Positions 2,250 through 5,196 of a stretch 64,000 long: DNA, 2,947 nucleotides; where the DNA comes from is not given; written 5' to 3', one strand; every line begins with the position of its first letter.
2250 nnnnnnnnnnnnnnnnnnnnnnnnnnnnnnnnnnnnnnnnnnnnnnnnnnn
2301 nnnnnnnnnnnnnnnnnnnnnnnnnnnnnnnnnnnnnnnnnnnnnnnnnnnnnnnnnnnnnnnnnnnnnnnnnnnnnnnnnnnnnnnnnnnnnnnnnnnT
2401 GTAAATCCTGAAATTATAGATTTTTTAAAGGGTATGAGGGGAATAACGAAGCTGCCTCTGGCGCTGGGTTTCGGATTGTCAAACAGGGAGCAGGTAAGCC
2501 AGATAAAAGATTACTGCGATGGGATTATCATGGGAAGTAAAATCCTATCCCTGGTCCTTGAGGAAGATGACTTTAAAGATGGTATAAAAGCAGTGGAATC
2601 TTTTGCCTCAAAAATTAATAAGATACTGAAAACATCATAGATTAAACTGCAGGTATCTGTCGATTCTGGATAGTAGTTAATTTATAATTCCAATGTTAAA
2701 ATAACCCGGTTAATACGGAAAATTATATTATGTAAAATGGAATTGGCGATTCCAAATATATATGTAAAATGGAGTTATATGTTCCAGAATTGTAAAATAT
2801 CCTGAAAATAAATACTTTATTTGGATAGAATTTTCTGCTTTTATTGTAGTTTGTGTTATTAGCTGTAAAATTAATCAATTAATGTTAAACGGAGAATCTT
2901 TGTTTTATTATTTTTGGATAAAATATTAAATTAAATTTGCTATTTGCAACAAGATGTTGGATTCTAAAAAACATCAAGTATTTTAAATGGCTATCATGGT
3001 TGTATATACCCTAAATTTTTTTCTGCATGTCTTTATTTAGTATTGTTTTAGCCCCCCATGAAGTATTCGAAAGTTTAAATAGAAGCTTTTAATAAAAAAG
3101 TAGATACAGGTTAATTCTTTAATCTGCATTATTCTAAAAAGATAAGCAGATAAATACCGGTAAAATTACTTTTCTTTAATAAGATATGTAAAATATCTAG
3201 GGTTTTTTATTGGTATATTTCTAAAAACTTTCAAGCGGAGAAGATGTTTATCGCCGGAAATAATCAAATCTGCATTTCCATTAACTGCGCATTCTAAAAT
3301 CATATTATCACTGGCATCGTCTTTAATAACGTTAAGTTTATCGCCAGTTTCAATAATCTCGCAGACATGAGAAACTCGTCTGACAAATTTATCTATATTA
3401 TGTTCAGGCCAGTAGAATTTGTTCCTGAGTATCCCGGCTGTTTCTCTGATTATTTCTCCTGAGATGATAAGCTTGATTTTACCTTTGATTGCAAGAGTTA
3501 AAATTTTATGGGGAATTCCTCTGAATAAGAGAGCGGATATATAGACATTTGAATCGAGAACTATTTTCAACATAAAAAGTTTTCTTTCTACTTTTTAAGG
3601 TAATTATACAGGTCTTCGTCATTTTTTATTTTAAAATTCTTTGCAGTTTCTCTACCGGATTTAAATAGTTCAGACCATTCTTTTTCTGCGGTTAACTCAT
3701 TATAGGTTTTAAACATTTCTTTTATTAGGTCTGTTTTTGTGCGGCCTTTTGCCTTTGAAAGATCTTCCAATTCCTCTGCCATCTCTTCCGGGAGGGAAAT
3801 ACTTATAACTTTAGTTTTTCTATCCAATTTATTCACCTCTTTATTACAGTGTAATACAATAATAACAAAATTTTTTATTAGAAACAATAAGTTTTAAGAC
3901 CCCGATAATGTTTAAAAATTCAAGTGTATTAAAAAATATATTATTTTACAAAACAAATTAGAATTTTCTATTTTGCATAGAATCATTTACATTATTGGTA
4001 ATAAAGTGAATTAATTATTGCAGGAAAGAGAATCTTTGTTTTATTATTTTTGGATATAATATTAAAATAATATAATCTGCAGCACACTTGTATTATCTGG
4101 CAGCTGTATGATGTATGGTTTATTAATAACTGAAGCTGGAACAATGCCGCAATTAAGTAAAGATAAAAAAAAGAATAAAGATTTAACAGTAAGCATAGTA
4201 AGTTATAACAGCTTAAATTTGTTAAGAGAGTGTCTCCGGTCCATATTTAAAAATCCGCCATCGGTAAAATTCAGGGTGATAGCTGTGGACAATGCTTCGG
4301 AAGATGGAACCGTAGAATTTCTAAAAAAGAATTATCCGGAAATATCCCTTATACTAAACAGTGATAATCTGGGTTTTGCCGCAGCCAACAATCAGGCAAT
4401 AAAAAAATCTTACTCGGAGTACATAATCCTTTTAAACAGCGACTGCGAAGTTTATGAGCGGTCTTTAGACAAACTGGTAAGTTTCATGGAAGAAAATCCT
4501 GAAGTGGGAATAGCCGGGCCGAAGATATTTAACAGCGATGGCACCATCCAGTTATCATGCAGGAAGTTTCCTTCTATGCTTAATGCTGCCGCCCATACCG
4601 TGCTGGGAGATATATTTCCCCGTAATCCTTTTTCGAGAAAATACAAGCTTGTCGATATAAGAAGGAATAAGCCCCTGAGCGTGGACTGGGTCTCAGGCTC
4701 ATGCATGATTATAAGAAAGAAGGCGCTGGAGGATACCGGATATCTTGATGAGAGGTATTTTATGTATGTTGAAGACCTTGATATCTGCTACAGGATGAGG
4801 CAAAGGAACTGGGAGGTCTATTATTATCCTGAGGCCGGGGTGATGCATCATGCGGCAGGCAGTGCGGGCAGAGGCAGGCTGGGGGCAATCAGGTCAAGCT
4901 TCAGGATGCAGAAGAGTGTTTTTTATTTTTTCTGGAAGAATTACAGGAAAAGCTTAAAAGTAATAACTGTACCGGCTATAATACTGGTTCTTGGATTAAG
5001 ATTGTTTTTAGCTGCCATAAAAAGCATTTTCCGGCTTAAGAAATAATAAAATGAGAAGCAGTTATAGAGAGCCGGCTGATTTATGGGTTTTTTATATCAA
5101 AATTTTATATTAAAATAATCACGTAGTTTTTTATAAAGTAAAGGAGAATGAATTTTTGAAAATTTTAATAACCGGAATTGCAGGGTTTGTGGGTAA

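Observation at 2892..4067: PIN/RHH toxin-antitoxin cassette bracketed by ~40-bp near-identical direct repeats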

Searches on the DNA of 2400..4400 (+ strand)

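Call 25: search_rna_families(source=window, start=2400, end=4400, threshold=evalue, max_evalue=1)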
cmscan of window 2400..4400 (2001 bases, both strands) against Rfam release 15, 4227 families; matches with E-value up to 1: 0.
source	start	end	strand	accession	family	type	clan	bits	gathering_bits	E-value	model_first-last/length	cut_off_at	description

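Call 71: search_dna_similar(query=window:2826-4070:+, collection=plasmids, mode=distant, max_rows=8)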
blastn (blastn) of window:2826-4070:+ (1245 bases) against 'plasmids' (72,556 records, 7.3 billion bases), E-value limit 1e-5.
No match.

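Call 72: search_dna_similar(query=window:2826-4070:+, collection=phages, mode=distant, max_rows=8)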
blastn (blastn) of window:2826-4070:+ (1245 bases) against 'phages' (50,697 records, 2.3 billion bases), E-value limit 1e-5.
No match.

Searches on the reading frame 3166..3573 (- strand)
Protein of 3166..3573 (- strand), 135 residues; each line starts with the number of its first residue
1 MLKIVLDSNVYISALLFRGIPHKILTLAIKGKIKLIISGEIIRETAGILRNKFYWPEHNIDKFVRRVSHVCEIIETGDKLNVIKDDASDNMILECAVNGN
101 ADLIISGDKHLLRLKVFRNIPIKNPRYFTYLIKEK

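Call 8: search_protein_families(library=pfam, proteins=[window:3166-3573:-], max_evalue=0.01)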
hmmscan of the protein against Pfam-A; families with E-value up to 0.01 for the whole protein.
window:3166-3573:- (135 aa): 2 families
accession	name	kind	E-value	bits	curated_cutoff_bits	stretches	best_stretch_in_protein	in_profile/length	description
PF13470.12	PIN_3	-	2.4e-20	73.9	27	1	3-110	1-115/115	PIN domain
PF01850.27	PIN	-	0.00038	21.5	23.6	1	4-114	1-117/120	PIN domain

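Call 10: find_encoding_contigs(protein=window:3166-3573:-, flank=10000, max_places=10)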
Protein window:3166-3573:- (135 aa): 1 contig read that carries it; 1 place shown.
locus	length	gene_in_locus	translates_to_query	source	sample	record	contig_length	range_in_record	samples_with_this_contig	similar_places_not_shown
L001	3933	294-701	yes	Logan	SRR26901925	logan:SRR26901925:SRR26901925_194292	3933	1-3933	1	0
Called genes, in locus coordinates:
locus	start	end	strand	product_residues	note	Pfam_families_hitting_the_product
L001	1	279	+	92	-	?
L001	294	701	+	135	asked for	PF13470:PIN_3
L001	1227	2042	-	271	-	PF00290:Trp_syntA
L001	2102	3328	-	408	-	PF00291:PALP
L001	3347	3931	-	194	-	?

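Call 26: find_related_loci(query=window:3166-3573:-, collection=metagenome_contigs, flank=5000)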
Query window:3166-3573:- (135 aa) in metagenome_contigs; peptide patterns used: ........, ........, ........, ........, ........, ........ (x = any residue, [..] = any of these).
600 stretches matched a pattern (row limit reached: there are more); 96 encode a relative of the query (tblastn E <= 1e-3); the best 80 are kept; 80 distinct loci.
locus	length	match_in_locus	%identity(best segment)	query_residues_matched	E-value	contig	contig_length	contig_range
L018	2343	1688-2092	96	1-135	5e-87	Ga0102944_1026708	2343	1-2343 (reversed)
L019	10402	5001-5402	77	1-134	3e-69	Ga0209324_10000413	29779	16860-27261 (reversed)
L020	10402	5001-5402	75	1-134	9e-67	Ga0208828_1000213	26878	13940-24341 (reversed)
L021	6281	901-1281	50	3-128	3e-32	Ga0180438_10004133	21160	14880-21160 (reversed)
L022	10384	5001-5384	45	2-128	2e-32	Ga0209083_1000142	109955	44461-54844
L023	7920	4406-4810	43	1-134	2e-31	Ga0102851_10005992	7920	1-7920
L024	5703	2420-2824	42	1-134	4e-31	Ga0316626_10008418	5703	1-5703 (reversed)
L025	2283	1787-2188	46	1-135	2e-30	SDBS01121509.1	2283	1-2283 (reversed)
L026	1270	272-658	42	1-128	1e-30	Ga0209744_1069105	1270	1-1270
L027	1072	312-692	50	3-128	3e-31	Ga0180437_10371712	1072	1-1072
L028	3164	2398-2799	46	1-135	2e-30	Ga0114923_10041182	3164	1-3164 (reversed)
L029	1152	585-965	44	3-128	2e-30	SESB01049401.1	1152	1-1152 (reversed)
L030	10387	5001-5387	47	1-128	6e-30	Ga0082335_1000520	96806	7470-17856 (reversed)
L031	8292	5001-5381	44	2-128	5e-30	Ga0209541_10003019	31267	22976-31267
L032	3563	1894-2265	43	3-125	2e-29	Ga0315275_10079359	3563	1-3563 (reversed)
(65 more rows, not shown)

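Call 45: search_protein_families(library=ncbifam, proteins=[window:3166-3573:-], max_evalue=0.01)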
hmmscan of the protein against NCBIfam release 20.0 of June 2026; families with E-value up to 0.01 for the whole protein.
window:3166-3573:- (135 aa): 1 family
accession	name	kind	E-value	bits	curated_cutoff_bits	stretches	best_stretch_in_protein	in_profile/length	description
TIGR00305.1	TIGR00305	equivalog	2.2e-20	73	29.15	1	3-114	1-115/115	putative toxin-antitoxin system toxin component, PIN family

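Call 46: search_protein_families(library=padloc, proteins=[window:3166-3573:-], max_evalue=0.01)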
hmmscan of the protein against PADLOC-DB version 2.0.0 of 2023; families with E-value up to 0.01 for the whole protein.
window:3166-3573:- (135 aa): 0 families

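Call 73: find_related_loci(query=window:3166-3573:-, collection=viral_contigs, flank=4000)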
Query window:3166-3573:- (135 aa) in viral_contigs; peptide patterns used: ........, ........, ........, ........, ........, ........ (x = any residue, [..] = any of these).
34 stretches matched a pattern, but none encodes a relative of the query by tblastn (E <= 1e-3).

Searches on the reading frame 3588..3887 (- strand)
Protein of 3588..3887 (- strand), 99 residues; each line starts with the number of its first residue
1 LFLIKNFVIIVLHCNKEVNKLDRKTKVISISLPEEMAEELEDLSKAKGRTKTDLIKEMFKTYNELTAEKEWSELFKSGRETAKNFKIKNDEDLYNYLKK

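Call 8: search_protein_families(library=pfam, proteins=[window:3588-3887:-], max_evalue=0.01)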
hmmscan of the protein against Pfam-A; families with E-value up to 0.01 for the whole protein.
window:3588-3887:- (99 aa): 3 families
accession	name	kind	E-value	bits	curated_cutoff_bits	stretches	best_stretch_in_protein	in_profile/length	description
PF01402.27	RHH_1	-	8.8e-08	32.3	20.5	1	28-62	2-36/39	Ribbon-helix-helix protein, copG family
PF12441.14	CopG_antitoxin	-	0.00081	20.5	28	1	18-60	35-77/79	CopG antitoxin of type II toxin-antitoxin system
PF07878.17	RHH_5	-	0.0037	17.4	26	1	28-55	4-31/43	CopG-like RHH_1 or ribbon-helix-helix domain, RHH_5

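Call 45: search_protein_families(library=ncbifam, proteins=[window:3588-3830:-], max_evalue=0.01)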
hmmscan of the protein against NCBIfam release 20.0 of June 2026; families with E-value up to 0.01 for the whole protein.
window:3588-3830:- (80 aa): 2 families
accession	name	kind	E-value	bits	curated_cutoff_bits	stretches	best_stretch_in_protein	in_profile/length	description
NF048017.1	antitoxin_RelB_like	equivalog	1.7e-05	25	50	1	13-42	2-31/70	type II toxin-antitoxin system RelB family antitoxin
NF047399.1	BrnA_antitoxin_add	equivalog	0.0031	17.6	60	1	4-40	30-66/70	type II toxin-antitoxin system BrnA family antitoxin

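Call 46: search_protein_families(library=padloc, proteins=[window:3588-3830:-], max_evalue=0.01)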
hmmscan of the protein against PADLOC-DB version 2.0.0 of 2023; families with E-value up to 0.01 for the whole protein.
window:3588-3830:- (80 aa): 0 families

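Call 60: find_encoding_contigs(protein=window:3588-3827:-, flank=5000, max_places=8)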
Protein window:3588-3827:- (79 aa): no gene with exactly this product is on record in the collection.

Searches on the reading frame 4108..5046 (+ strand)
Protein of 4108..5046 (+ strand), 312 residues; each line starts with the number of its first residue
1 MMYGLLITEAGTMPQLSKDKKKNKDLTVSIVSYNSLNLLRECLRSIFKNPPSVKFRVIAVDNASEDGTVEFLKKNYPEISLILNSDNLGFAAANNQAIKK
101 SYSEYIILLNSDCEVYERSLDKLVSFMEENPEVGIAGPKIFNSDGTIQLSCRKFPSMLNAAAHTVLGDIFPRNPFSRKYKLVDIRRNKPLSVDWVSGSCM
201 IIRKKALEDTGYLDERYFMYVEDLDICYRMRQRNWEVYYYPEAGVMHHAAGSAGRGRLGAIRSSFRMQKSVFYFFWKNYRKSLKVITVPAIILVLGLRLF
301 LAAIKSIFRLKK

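Call 8: search_protein_families(library=pfam, proteins=[window:4108-5046:+], max_evalue=0.01)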
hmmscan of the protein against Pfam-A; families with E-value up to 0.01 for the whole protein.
window:4108-5046:+ (312 aa): 6 families
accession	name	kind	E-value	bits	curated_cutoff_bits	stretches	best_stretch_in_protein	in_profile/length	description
PF00535.33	Glycos_transf_2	-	1.8e-26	93.5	23.3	1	28-209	2-166/168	Glycosyl transferase family 2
PF13641.12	Glyco_tranf_2_3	-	4e-19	70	27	1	26-248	3-212/230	Glycosyltransferase like family 2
PF13632.12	Glyco_trans_2_3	-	1.3e-08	35.4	27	1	105-247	1-122/198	Glycosyl transferase family group 2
PF10111.15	Glyco_tranf_2_2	-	2.3e-07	31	27.3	1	54-234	29-203/276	Glycosyltransferase like family 2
PF13712.12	Glyco_tranf_2_5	-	2e-05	24.9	27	1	87-238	38-178/210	Glycosyltransferase like family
PF13506.12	Glyco_transf_21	-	0.0043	17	21.7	0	95-243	23-150/174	Glycosyl transferase family 21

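Call 59: find_encoding_contigs(protein=window:4144-5046:+, flank=5000, max_places=8)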
Protein window:4144-5046:+ (300 aa): no gene with exactly this product is on record in the collection.

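Call 61: find_encoding_contigs(protein=window:4108-5046:+, flank=5000, max_places=8)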
Protein window:4108-5046:+ (312 aa): 1 contig read that carries it; 1 place shown.
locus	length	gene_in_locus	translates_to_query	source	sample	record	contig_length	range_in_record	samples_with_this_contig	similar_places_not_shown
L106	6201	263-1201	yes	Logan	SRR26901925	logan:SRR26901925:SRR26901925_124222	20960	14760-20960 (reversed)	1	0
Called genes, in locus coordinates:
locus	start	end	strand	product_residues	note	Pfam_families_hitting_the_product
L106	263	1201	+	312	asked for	PF00535:Glycos_transf_2, PF13641:Glyco_tranf_2_3, PF10111:Glyco_tranf_2_2 (weak), PF13632:Glyco_trans_2_3 (weak)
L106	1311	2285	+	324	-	PF01073:3Beta_HSD (weak), PF01370:Epimerase, PF02719:Polysacc_synt_2, PF04321:RmlD_sub_bind, PF16363:GDP_Man_Dehyd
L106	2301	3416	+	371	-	PF00483:NTP_transferase, PF12804:NTP_transf_3, PF24894:Hexapep_GlmU, PF25084:LbH_EIF2B, PF00132:Hexapep (weak), PF25087:GMPPB_C, PF00132:Hexapep (weak)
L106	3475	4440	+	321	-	PF01370:Epimerase, PF04321:RmlD_sub_bind, PF16363:GDP_Man_Dehyd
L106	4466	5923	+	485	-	PF02878:PGM_PMM_I, PF02879:PGM_PMM_II, PF02880:PGM_PMM_III, PF00408:PGM_PMM_IV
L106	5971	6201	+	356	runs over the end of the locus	PF01380:SIS, PF10432:bact-PGI_C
